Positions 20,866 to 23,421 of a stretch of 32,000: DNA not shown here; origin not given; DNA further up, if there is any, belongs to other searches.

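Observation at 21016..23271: Single 751-aa polypeptide fusing cysteine desulfurase, persulfide-dioxygenase-like MBL domain and rhodanese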

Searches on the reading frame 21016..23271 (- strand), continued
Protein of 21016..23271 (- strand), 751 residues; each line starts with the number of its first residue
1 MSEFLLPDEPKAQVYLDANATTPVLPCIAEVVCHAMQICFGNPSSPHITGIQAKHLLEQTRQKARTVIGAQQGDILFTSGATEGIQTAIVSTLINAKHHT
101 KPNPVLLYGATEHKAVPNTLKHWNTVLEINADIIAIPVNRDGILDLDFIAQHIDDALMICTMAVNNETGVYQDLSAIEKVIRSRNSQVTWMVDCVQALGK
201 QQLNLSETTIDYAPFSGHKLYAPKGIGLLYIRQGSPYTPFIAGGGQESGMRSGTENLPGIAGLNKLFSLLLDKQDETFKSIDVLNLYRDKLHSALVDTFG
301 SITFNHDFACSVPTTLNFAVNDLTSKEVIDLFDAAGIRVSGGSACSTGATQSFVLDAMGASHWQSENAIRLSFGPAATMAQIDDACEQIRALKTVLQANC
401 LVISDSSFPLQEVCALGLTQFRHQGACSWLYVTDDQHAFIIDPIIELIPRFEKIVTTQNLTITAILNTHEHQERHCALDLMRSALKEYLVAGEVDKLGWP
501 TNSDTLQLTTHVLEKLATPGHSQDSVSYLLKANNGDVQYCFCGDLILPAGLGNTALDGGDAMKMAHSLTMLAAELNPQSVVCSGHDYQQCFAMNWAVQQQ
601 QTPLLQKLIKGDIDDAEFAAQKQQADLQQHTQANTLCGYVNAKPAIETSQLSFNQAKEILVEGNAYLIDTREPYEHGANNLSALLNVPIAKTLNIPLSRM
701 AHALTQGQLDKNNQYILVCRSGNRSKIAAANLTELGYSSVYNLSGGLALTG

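Call 55: find_related_loci(query=A2, collection=genome_contigs, flank=6000)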
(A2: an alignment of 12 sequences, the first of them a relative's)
Query A2 (806 aa) in genome_contigs; peptide patterns used: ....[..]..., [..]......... (x = any residue, [..] = any of these).
600 stretches matched a pattern (row limit reached: there are more); 468 encode a relative of the query (tblastn E <= 1e-3); the best 80 are kept; 80 distinct loci.
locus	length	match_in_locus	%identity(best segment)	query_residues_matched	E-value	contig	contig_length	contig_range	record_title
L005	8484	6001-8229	43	7-804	0e+0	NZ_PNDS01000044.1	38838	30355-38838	Pseudoalteromonas sp. S2755 S2755_S29_L001_R1_001__paired__contig_44, whole genome shotgun sequence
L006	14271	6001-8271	44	7-806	0e+0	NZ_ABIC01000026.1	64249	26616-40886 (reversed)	Shewanella benthica KT99 1099576005665, whole genome shotgun sequence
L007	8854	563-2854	42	1-805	0e+0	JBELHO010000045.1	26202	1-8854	MAG: Thalassotalea sp. isolate REMEI102_ass_metaspades_bin.21 NODE_2201_length_26202_cov_9.694038, whole genome shotgun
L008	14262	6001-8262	42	2-804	0e+0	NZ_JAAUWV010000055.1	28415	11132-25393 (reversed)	Pseudoalteromonas sp. S16_S37 contig00055, whole genome shotgun sequence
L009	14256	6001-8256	42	2-804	0e+0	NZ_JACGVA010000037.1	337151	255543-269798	Colwellia sp. MB3u-8 NODE_1044126_length_337151_cov_20.9, whole genome shotgun sequence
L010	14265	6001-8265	42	2-805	0e+0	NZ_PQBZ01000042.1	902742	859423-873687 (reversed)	Pseudoalteromonas sp. T1lg23B NODE_121, whole genome shotgun sequence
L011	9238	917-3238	43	7-805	0e+0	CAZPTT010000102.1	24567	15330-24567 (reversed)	MAG TPA_asm: uncultured Pirellulaceae bacterium isolate SRP268394_co2_159 genome assembly, contig: NODE_3002_length_2456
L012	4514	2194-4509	45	9-796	0e+0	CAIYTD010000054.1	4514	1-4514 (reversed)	MAG: Oligoflexia bacterium isolate Umea1_bin-2153 genome assembly, contig: bin-2153:054/400, whole genome shotgun sequen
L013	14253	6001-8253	42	1-804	0e+0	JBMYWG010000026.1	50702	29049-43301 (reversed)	MAG: Psychrobium sp. isolate ME_XS_2210_bin_59 ME_XS_2210_bin_59_25, whole genome shotgun sequence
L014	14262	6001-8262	45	6-805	0e+0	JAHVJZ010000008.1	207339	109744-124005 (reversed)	Marinobacter nauticus strain DP3N21-5 DP3N21-5_ctg008, whole genome shotgun sequence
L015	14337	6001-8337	42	3-805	0e+0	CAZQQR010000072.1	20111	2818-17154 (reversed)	MAG TPA_asm: uncultured Pirellulaceae bacterium isolate SRP268394_co1_88 genome assembly, contig: NODE_4535_length_20111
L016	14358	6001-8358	42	7-804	0e+0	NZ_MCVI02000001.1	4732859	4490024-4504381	Shewanella sp. 10N.286.48.A6 10N.286.48.A6_N02_contig001, whole genome shotgun sequence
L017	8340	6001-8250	44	7-806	0e+0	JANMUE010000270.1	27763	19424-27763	MAG: Lysobacterales bacterium isolate SOY_29_concoct_220_sub SOY_29_k141_4267449, whole genome shotgun sequence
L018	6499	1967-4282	43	6-805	0e+0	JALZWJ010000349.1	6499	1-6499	MAG: Akkermansiaceae bacterium isolate g3_MAG_00023 g3_MAG_00023_000000000349, whole genome shotgun sequence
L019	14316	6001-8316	42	7-806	0e+0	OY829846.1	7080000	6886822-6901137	MAG: Aureliella sp. isolate e39ea203-26a8-405f-9782-9267d5c1de48 genome assembly, chromosome: 1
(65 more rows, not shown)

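Call 84: find_homologous_proteins(query=P0169, max_evalue=1e-30)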
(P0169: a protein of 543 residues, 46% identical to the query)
Query P0169 (543 aa): 5219 proteins with E <= 1e-30 among 8000 candidates; the best 120 are listed.
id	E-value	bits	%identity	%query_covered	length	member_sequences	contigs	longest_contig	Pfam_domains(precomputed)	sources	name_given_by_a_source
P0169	0.0e+0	1183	100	100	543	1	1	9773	PF00581.26,PF00266.26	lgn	-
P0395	8.8e-159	548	58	95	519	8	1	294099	PF00581.26,PF00266.26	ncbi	-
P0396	7.8e-158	545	56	95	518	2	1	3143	PF00581.26,PF00266.26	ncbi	-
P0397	1.6e-157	544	56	97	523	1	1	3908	PF00581.26,PF00266.26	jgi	jgi:cysteine sulfinate desulfinase/cysteine desulfurase-like protein/rhodanese-related sulfurtransfe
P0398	4.1e-157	542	66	70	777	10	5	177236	PF00581.26,PF00266.26,PF00753.34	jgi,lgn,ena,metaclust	metaclust:\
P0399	6.4e-157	542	57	95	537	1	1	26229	PF00581.26,PF00266.26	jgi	jgi:cysteine desulfurase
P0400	9.9e-157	541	65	70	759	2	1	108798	PF00581.26,PF00266.26,PF00753.34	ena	-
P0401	6.9e-156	538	65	70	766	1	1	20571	PF00581.26,PF00266.26,PF00753.34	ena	-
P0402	1.5e-155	537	65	70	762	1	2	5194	PF00581.26,PF00266.26,PF00753.34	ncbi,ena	-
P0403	1.8e-155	537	66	70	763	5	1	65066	PF00581.26,PF00266.26,PF00753.34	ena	-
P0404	2.4e-155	536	65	70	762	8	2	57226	PF00581.26,PF00266.26,PF00753.34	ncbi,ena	-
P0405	2.4e-155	536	65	70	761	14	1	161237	PF00581.26,PF00266.26,PF00753.34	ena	-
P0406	3.8e-155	536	65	70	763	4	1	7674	PF00581.26,PF00266.26,PF00753.34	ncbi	-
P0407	4.2e-155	536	64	70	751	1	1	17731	PF00581.26,PF00266.26,PF00753.34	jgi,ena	-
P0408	8.5e-155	535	64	70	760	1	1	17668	PF00581.26,PF00266.26,PF00753.34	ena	-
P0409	9.0e-155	534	64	71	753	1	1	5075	PF00581.26,PF00266.26,PF00753.34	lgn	-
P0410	9.1e-155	534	66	70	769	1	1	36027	PF00581.26,PF00266.26,PF00753.34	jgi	jgi:cysteine desulfurase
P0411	9.4e-155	534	66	70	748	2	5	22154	PF00581.26,PF00266.26,PF00753.34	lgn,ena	-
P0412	1.0e-154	534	56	95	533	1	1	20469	PF00581.26,PF00266.26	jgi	-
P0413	1.4e-154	534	57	95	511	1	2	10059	PF00581.26,PF00266.26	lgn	-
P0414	1.4e-154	534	66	70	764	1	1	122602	PF00581.26,PF00266.26,PF00753.34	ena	-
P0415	1.7e-154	534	58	95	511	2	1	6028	PF00581.26,PF00266.26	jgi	jgi:cysteine sulfinate desulfinase/cysteine desulfurase-like protein/rhodanese-related sulfurtransfe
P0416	1.9e-154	533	65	70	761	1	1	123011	PF00581.26,PF00266.26,PF00753.34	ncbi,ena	-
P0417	1.9e-154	533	56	96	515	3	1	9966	PF00581.26,PF00266.26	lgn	-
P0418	2.1e-154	533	58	87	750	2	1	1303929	PF00581.26,PF00266.26,PF00753.34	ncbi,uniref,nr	ncbi:aminotransferase class V-fold PLP-dependent enzyme [Aquabacterium humicola]|uniref:aminotransfe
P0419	2.5e-154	533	66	70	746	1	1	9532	PF00581.26,PF00266.26,PF00753.34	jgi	jgi:cysteine sulfinate desulfinase/cysteine desulfurase-like protein/glyoxylase-like metal-dependent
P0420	2.6e-154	533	59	87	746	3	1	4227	PF00581.26,PF00266.26,PF00753.34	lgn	-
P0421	2.8e-154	533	65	71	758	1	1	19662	PF00581.26,PF00266.26,PF00753.34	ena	-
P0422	2.8e-154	533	65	70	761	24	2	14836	PF00581.26,PF00266.26,PF00753.34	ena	-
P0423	3.0e-154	533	64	71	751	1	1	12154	PF00581.26,PF00266.26,PF00753.34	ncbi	-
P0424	3.1e-154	533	65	70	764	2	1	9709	PF00581.26,PF00266.26,PF00753.34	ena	-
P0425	3.6e-154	532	55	93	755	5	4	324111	PF00266.26,PF00753.34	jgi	jgi:cysteine sulfinate desulfinase/cysteine desulfurase-like protein/glyoxylase-like metal-dependent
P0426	4.0e-154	532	62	74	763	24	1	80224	PF00581.26,PF00266.26,PF00753.34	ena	-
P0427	5.9e-154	532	56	90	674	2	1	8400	PF00581.26,PF00266.26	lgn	-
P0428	6.5e-154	532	65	70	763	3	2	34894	PF00581.26,PF00266.26,PF00753.34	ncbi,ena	-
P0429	7.1e-154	531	65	70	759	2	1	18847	PF00581.26,PF00266.26,PF00753.34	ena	-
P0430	7.6e-154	531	64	70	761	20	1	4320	PF00581.26,PF00266.26,PF00753.34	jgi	-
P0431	7.9e-154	531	64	70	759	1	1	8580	PF00581.26,PF00266.26,PF00753.34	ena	-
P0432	8.1e-154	531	65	70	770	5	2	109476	PF00581.26,PF00266.26,PF00753.34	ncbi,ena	-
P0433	1.3e-153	531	65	70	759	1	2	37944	PF00581.26,PF00266.26,PF00753.34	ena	-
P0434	1.8e-153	530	55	88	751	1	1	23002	PF00581.26,PF00266.26,PF00753.34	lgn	-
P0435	2.0e-153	530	63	73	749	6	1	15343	PF00581.26,PF00266.26,PF00753.34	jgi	jgi:cysteine desulfurase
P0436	2.2e-153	530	64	70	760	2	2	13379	PF00581.26,PF00266.26,PF00753.34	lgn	-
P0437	2.5e-153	530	64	70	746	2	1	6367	PF00581.26,PF00266.26,PF00753.34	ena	-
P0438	2.6e-153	530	58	87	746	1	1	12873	PF00581.26,PF00266.26,PF00753.34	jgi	jgi:cysteine sulfinate desulfinase/cysteine desulfurase-like protein/glyoxylase-like metal-dependent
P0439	3.0e-153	529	64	73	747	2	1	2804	PF00581.26,PF00266.26,PF00753.34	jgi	jgi:cysteine sulfinate desulfinase/cysteine desulfurase-like protein/glyoxylase-like metal-dependent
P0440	4.7e-153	529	55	87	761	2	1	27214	PF00581.26,PF00266.26,PF00753.34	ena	-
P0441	6.3e-153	528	65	70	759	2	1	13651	PF00581.26,PF00266.26,PF00753.34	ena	-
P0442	7.0e-153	528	57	95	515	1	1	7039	PF00581.26,PF00266.26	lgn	-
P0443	7.8e-153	528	65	70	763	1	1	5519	PF00581.26,PF00266.26,PF00753.34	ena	-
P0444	9.2e-153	528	64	70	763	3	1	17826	PF00581.26,PF00266.26,PF00753.34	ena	-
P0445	9.5e-153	528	55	95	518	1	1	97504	PF00581.26,PF00266.26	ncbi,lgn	-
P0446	1.1e-152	528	56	87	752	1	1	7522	PF00581.26,PF00266.26,PF00753.34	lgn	-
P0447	1.2e-152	527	64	70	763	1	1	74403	PF00581.26,PF00266.26,PF00753.34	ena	-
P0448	1.3e-152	527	56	87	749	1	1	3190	PF00581.26,PF00266.26,PF00753.34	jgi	-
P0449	1.5e-152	527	64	70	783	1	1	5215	PF00581.26,PF00266.26,PF00753.34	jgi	jgi:cysteine sulfinate desulfinase/cysteine desulfurase-like protein/glyoxylase-like metal-dependent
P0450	1.8e-152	527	60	78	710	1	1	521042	PF00581.26,PF00266.26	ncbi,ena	-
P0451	1.9e-152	527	64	70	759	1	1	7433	PF00581.26,PF00266.26,PF00753.34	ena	-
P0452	2.4e-152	526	57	95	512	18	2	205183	PF00581.26,PF00266.26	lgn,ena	-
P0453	3.2e-152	526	64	70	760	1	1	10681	PF00581.26,PF00266.26,PF00753.34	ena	-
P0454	3.2e-152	526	63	70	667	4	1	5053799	PF00581.26,PF00266.26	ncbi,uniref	ncbi:aminotransferase class V-fold PLP-dependent enzyme [Paucibacter sp. JuS9]|uniref:aminotransfera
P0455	3.4e-152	526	64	70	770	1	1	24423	PF00581.26,PF00266.26,PF00753.34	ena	-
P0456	3.9e-152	526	62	70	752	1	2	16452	PF00581.26,PF00266.26,PF00753.34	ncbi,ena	-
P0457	4.1e-152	526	62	72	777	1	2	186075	PF00581.26,PF00266.26,PF00753.34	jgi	jgi:cysteine desulfurase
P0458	4.5e-152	526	65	70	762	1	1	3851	PF00581.26,PF00266.26,PF00753.34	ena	-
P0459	5.0e-152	525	65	70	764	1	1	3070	PF00581.26,PF00266.26,PF00753.34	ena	-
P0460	5.7e-152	525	56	96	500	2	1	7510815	PF00581.26,PF00266.26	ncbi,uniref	ncbi:aminotransferase class V-fold PLP-dependent enzyme [Pseudorhodoferax sp. LjRoot39]|uniref:amino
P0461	1.0e-151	524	56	96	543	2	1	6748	PF00581.26,PF00266.26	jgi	jgi:cysteine sulfinate desulfinase/cysteine desulfurase-like protein/rhodanese-related sulfurtransfe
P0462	1.0e-151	524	54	88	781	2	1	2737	PF00581.26,PF00266.26,PF00753.34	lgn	-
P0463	1.0e-151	524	57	96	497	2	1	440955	PF00581.26,PF00266.26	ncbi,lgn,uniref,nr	ncbi:aminotransferase class V-fold PLP-dependent enzyme [Pseudorhodoferax sp. Leaf267]|uniref:aminot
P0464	1.1e-151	524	61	74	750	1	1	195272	PF00581.26,PF00266.26,PF00753.34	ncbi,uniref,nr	ncbi:aminotransferase class V-fold PLP-dependent enzyme [Pseudorhodoferax sp.]|uniref:aminotransfera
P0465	1.1e-151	524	64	71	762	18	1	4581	PF00581.26,PF00266.26,PF00753.34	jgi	-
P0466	1.2e-151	524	63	71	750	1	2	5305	PF00581.26,PF00266.26,PF00753.34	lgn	-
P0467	1.3e-151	524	64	70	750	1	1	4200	PF00581.26,PF00266.26,PF00753.34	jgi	jgi:cysteine sulfinate desulfinase/cysteine desulfurase-like protein/glyoxylase-like metal-dependent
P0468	1.4e-151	524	55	96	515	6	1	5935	PF00581.26,PF00266.26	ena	-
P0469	1.5e-151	524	56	95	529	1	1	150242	PF00266.26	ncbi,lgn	-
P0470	1.5e-151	524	64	70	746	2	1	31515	PF00581.26,PF00266.26,PF00753.34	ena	-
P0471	1.8e-151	524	64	70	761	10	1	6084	PF00581.26,PF00266.26,PF00753.34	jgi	jgi:cysteine desulfurase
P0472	1.8e-151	524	62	70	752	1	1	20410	PF00581.26,PF00266.26,PF00753.34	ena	-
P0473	2.0e-151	523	65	70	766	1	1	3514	PF00581.26,PF00266.26,PF00753.34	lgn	-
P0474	2.0e-151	523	64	73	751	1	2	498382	PF00581.26,PF00266.26,PF00753.34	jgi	-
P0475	2.3e-151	523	64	70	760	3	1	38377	PF00581.26,PF00266.26,PF00753.34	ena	-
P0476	2.6e-151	523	56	95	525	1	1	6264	PF00581.26,PF00266.26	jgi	jgi:cysteine sulfinate desulfinase/cysteine desulfurase-like protein/rhodanese-related sulfurtransfe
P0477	2.8e-151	523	64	70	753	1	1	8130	PF00581.26,PF00266.26,PF00753.34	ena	-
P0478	2.9e-151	523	56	87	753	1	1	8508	PF00581.26,PF00266.26,PF00753.34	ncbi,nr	ncbi:MAG TPA: aminotransferase class V-fold PLP-dependent enzyme [Roseateles sp.]|nr:aminotransferas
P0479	3.1e-151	523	64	70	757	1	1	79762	PF00581.26,PF00266.26,PF00753.34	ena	-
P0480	3.1e-151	523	60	78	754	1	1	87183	PF00581.26,PF00266.26,PF00753.34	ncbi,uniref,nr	ncbi:aminotransferase class V-fold PLP-dependent enzyme [Roseateles toxinivorans]|uniref:cysteine de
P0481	3.7e-151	523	64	70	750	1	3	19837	PF00581.26,PF00266.26,PF00753.34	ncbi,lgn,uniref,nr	ncbi:aminotransferase class V-fold PLP-dependent enzyme [Roseateles sp.]|uniref:aminotransferase cla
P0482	4.0e-151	522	54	92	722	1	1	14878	PF00581.26,PF00266.26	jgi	jgi:cysteine sulfinate desulfinase/cysteine desulfurase-like protein/rhodanese-related sulfurtransfe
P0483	5.4e-151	522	64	70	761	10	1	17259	PF00581.26,PF00266.26,PF00753.34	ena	-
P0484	5.5e-151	522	64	70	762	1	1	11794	PF00581.26,PF00266.26,PF00753.34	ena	-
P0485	6.3e-151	522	62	74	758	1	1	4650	PF00581.26,PF00266.26,PF00753.34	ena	-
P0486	6.5e-151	522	64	71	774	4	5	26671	PF00581.26,PF00266.26,PF00753.34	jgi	jgi:cysteine desulfurase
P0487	7.1e-151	522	64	70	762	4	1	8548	PF00581.26,PF00266.26,PF00753.34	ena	-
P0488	7.3e-151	522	55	95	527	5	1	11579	PF00581.26,PF00266.26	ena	-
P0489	7.6e-151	522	56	87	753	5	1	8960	PF00581.26,PF00266.26,PF00753.34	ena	-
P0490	8.1e-151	521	64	73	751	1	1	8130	PF00581.26,PF00266.26,PF00753.34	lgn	-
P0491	8.9e-151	521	64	70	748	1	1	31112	PF00581.26,PF00266.26,PF00753.34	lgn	-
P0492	9.5e-151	521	63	71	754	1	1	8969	PF00581.26,PF00266.26,PF00753.34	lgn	-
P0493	1.0e-150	521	63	71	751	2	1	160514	PF00581.26,PF00266.26,PF00753.34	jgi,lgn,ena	-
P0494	1.2e-150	521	63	70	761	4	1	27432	PF00581.26,PF00266.26,PF00753.34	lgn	-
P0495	1.3e-150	521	64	70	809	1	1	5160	PF00581.26,PF00266.26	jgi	jgi:cysteine sulfinate desulfinase/cysteine desulfurase-like protein/glyoxylase-like metal-dependent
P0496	1.3e-150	521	64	70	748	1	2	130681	PF00581.26,PF00266.26,PF00753.34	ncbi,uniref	ncbi:MAG: aminotransferase class V-fold PLP-dependent enzyme [Roseateles sp.]|uniref:aminotransferas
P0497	1.4e-150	521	61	70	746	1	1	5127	PF00581.26,PF00266.26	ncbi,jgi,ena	jgi:cysteine sulfinate desulfinase/cysteine desulfurase-like protein/rhodanese-related sulfurtransfe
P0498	1.8e-150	520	57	87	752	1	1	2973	PF00581.26,PF00266.26,PF00753.34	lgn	-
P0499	1.9e-150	520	58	86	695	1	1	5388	PF00581.26,PF00266.26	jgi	jgi:cysteine desulfurase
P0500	2.1e-150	520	57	87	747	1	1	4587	PF00581.26,PF00266.26,PF00753.34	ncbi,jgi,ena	jgi:cysteine sulfinate desulfinase/cysteine desulfurase-like protein/glyoxylase-like metal-dependent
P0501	2.4e-150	520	63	70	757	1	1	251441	PF00581.26,PF00266.26,PF00753.34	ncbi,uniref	ncbi:aminotransferase class V-fold PLP-dependent enzyme [Ideonella sp. DXS29W]|uniref:cysteine desul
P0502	2.4e-150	520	64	70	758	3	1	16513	PF00581.26,PF00266.26,PF00753.34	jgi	jgi:cysteine desulfurase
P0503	2.5e-150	520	64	70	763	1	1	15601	PF00581.26,PF00266.26,PF00753.34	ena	-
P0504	2.9e-150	520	56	95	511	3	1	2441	PF00581.26,PF00266.26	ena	-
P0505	2.9e-150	520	56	87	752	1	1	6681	PF00581.26,PF00266.26,PF00753.34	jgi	-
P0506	3.7e-150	519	61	74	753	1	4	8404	PF00581.26,PF00266.26,PF00753.34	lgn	-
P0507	4.1e-150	519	63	70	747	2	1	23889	PF00581.26,PF00266.26,PF00753.34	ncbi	-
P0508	4.3e-150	519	54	90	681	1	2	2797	PF00581.26,PF00266.26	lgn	-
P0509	5.0e-150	519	57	87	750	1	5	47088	PF00581.26,PF00266.26,PF00753.34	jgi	jgi:cysteine sulfinate desulfinase/cysteine desulfurase-like protein/glyoxylase-like metal-dependent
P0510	5.0e-150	519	63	70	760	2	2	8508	PF00581.26,PF00266.26,PF00753.34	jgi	-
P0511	5.5e-150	519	55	88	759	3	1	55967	PF00581.26,PF00266.26,PF00753.34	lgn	-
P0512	6.2e-150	518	64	70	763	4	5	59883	PF00581.26,PF00266.26,PF00753.34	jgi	jgi:cysteine desulfurase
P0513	7.5e-150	518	56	87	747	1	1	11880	PF00581.26,PF00266.26,PF00753.34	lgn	-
